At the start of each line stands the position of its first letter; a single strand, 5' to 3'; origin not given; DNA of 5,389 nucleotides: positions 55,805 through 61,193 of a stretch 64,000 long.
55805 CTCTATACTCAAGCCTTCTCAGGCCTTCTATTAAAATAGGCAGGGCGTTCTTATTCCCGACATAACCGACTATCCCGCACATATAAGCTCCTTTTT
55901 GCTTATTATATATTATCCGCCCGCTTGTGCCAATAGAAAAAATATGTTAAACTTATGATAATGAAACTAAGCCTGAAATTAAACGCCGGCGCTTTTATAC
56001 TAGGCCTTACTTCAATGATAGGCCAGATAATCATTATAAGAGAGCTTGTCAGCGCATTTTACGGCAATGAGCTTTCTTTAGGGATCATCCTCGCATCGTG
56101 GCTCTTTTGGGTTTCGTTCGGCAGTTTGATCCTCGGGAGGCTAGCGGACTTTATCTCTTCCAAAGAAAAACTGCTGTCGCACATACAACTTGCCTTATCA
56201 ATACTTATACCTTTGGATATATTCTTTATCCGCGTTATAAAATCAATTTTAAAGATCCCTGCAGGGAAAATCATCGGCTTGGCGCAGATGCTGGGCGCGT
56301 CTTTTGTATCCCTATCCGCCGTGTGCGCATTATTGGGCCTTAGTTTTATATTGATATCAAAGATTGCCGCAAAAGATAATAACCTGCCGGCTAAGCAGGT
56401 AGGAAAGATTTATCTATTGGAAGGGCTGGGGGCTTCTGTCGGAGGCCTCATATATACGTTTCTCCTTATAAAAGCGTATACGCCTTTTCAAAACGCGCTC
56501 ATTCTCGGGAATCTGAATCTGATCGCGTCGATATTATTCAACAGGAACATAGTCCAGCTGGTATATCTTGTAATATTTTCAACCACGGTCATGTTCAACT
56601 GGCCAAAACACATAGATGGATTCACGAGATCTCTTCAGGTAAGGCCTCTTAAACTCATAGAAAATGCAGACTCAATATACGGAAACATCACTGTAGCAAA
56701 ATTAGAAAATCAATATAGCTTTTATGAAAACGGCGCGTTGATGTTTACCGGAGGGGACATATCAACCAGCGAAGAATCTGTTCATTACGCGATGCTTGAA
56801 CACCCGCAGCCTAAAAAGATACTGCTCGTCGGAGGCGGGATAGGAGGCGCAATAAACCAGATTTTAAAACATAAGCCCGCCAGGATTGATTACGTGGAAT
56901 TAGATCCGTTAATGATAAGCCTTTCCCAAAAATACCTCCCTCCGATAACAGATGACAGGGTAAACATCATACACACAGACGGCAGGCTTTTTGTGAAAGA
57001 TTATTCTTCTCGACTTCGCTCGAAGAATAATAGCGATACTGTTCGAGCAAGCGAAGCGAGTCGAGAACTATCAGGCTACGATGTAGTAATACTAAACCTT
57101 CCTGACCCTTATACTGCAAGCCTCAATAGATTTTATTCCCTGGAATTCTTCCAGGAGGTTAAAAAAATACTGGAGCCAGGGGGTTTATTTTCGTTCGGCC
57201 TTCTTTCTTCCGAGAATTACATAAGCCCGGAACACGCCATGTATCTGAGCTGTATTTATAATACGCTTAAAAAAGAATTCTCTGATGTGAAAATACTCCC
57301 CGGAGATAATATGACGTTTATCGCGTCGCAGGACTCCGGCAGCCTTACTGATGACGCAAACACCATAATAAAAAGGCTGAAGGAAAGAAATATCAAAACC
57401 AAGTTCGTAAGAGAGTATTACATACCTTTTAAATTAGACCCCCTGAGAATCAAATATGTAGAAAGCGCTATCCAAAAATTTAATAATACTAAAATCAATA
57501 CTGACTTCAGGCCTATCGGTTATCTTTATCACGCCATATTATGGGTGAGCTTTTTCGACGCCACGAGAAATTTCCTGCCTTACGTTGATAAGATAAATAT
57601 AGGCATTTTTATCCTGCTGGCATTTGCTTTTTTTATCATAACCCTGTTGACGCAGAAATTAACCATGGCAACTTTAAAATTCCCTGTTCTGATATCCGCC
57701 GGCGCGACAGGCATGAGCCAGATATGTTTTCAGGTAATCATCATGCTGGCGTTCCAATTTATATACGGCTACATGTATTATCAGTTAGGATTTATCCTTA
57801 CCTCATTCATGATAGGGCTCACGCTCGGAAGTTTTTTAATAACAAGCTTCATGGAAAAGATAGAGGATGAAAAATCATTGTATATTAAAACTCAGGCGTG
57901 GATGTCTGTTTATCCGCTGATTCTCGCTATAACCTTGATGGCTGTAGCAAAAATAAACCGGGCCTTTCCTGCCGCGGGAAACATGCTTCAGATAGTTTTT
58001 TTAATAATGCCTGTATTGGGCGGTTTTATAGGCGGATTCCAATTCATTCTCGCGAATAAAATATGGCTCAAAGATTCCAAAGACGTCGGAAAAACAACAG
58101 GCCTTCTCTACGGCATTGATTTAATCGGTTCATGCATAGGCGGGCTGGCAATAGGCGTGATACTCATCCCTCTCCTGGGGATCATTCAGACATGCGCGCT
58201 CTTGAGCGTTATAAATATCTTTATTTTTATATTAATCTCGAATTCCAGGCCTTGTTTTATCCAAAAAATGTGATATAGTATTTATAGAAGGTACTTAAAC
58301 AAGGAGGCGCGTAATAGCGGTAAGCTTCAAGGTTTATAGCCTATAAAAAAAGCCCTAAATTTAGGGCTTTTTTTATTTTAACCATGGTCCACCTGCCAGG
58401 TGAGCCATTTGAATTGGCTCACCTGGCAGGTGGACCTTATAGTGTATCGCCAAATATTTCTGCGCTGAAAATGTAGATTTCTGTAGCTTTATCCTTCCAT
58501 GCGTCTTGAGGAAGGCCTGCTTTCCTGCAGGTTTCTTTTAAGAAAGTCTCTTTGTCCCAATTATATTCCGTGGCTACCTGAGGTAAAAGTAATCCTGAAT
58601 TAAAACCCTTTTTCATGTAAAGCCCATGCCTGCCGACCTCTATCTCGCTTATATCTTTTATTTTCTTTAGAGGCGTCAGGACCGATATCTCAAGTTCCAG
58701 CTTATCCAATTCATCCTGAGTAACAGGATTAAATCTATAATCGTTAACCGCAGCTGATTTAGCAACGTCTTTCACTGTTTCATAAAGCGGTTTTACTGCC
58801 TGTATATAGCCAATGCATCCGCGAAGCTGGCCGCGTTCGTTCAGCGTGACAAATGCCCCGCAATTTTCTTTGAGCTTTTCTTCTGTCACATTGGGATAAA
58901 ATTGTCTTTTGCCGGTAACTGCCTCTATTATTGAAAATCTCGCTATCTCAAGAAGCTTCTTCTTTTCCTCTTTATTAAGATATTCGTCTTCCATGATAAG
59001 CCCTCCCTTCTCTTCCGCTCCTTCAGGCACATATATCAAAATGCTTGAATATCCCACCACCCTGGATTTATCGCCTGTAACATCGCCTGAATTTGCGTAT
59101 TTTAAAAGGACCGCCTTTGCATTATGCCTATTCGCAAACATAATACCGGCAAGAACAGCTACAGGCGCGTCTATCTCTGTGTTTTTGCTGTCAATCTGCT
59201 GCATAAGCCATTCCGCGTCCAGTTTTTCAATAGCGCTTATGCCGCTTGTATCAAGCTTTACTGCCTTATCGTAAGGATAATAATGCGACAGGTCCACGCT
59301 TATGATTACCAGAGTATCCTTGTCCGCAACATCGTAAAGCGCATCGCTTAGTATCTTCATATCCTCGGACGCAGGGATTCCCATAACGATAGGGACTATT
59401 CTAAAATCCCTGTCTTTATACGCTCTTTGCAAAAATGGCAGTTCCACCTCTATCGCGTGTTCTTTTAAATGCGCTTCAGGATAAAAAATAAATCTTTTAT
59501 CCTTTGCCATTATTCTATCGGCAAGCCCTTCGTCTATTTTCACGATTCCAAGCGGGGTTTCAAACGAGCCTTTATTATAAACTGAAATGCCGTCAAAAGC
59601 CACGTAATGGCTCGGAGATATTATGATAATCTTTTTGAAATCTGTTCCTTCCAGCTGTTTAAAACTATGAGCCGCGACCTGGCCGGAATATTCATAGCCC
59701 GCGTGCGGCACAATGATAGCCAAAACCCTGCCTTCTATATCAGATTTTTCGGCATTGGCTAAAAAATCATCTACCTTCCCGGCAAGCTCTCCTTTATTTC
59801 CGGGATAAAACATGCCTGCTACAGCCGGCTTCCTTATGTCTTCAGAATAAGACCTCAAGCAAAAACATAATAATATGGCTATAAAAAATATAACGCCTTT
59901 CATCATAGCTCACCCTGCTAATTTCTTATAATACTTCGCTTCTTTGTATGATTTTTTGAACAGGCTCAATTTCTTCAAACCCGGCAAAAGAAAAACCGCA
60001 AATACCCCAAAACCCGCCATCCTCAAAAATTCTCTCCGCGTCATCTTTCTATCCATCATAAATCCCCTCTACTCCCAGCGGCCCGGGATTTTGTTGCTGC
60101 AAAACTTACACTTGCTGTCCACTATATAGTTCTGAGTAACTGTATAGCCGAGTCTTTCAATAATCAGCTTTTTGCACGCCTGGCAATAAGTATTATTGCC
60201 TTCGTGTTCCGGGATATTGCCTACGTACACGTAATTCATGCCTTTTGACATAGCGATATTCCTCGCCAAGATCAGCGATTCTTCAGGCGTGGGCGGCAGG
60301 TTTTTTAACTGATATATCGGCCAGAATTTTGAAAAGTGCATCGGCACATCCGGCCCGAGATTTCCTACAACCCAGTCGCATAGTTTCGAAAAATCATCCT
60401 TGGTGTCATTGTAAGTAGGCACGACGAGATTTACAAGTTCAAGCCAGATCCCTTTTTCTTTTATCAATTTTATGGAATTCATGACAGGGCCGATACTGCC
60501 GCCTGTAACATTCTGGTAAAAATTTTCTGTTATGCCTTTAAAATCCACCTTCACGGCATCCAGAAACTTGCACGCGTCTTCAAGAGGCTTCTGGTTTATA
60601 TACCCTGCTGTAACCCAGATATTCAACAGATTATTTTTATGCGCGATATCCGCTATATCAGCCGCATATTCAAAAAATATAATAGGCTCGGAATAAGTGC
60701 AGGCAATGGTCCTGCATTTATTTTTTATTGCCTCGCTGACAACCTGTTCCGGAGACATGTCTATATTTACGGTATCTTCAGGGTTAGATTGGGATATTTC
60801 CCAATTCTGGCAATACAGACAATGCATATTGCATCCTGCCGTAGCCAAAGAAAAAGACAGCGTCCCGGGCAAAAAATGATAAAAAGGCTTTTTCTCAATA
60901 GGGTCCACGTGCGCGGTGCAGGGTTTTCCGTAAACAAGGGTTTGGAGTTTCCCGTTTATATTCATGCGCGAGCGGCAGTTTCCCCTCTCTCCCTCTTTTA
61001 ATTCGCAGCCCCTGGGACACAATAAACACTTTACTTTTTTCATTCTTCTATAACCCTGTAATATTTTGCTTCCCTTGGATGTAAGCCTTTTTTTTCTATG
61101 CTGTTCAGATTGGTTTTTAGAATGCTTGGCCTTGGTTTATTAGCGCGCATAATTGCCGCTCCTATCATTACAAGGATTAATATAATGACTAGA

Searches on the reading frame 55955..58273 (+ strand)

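Call 55: search_protein_families(library=ncbifam, proteins=[window:55955-58273:+], max_evalue=1e-10)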
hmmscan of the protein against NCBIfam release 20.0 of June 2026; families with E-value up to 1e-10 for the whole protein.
window:55955-58273:+ (772 aa): 5 families
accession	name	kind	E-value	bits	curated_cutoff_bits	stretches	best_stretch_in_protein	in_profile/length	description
NF002956.0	PRK03612.1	equivalog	1.2e-45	155.9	472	1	9-414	22-415/522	polyamine aminopropyltransferase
NF002010.0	PRK00811.1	equivalog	1.3e-25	90.3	260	1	258-483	50-263/287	polyamine aminopropyltransferase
TIGR00417.1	speE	equivalog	3.3e-22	79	249.55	1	274-481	61-253/271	spermidine synthase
NF037959.1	MFS_SpdSyn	subfamily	2.4e-14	52.9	40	0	51-448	35-412/480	fused MFS/spermidine synthase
NF002435.0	PRK01581.1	equivalog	1.1e-11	44.4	537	1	242-413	107-265/374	polyamine aminopropyltransferase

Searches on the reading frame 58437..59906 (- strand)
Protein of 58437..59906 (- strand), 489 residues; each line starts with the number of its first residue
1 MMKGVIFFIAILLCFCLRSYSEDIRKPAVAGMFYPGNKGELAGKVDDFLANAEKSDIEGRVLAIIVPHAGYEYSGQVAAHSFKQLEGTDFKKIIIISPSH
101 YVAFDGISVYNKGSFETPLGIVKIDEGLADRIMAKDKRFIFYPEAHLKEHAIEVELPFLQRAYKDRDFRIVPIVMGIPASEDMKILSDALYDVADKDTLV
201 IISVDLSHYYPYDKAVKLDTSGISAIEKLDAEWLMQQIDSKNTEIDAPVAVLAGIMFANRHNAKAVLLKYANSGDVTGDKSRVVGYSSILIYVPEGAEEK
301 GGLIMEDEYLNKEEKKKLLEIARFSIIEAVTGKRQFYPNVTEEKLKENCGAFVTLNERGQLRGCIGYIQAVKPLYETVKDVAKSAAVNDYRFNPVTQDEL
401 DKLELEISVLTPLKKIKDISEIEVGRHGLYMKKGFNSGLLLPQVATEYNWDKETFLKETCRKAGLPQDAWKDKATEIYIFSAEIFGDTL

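Call 55: search_protein_families(library=ncbifam, proteins=[window:58437-59906:-], max_evalue=1e-10)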
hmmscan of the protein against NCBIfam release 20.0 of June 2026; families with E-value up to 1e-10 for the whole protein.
window:58437-59906:- (489 aa): 5 families
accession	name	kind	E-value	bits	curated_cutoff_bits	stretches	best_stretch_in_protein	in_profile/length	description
TIGR04336.1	AmmeMemoSam_B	hypoth_equivalog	3.5e-82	275.7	26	1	25-291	1-270/270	AmmeMemoRadiSam system protein B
NF001987.0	PRK00782.1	equivalog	3.2e-67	226.6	295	1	24-291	2-265/267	MEMO1 family protein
TIGR04335.1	AmmeMemoSam_A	hypoth_equivalog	6.1e-59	198.3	99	1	317-485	2-175/175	AmmeMemoRadiSam system protein A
NF002000.0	PRK00801.1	equivalog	4.4e-55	185.9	273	1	310-487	4-186/201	hypothetical protein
TIGR00296.1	TIGR00296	hypoth_equivalog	1.9e-49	168.1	91.05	1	310-486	4-189/200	TIGR00296 family protein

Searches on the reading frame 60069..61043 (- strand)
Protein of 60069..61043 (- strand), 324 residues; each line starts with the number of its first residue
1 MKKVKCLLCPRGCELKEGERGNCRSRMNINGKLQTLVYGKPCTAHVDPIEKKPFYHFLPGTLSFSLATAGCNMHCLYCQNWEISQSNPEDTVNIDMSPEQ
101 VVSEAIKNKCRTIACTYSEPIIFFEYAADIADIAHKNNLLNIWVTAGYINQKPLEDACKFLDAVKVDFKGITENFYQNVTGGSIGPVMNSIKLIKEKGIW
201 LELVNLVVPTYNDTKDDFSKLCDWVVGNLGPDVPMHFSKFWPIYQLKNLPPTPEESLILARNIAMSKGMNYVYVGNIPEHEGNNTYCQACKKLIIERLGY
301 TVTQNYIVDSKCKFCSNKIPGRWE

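Call 55: search_protein_families(library=ncbifam, proteins=[window:60069-61043:-], max_evalue=1e-10)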
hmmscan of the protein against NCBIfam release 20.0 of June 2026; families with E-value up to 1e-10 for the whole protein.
window:60069-61043:- (324 aa): 5 families
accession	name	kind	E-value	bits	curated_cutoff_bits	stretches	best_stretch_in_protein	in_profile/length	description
TIGR04337.1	AmmeMemoSam_rS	hypoth_equivalog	3.7e-112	374.6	220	1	3-324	11-334/349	AmmeMemoRadiSam system radical SAM enzyme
TIGR02493.1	PFLA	equivalog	8.4e-15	54.8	231.75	1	64-225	18-183/235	pyruvate formate-lyase-activating protein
TIGR02495.1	NrdG2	equivalog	6.8e-13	48.4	131.15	1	59-226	14-181/193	anaerobic ribonucleoside-triphosphate reductase activating protein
TIGR04041.1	activase_YjjW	hypoth_equivalog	4.2e-11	42.8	250.2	0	95-241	92-239/276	YjjW family glycine radical enzyme activase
NF048010.1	SfplDhtActHpsHDes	equivalog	6.2e-11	41.7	430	0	118-226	140-250/298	(2S)-3-sulfopropanediol dehydratase activating enzyme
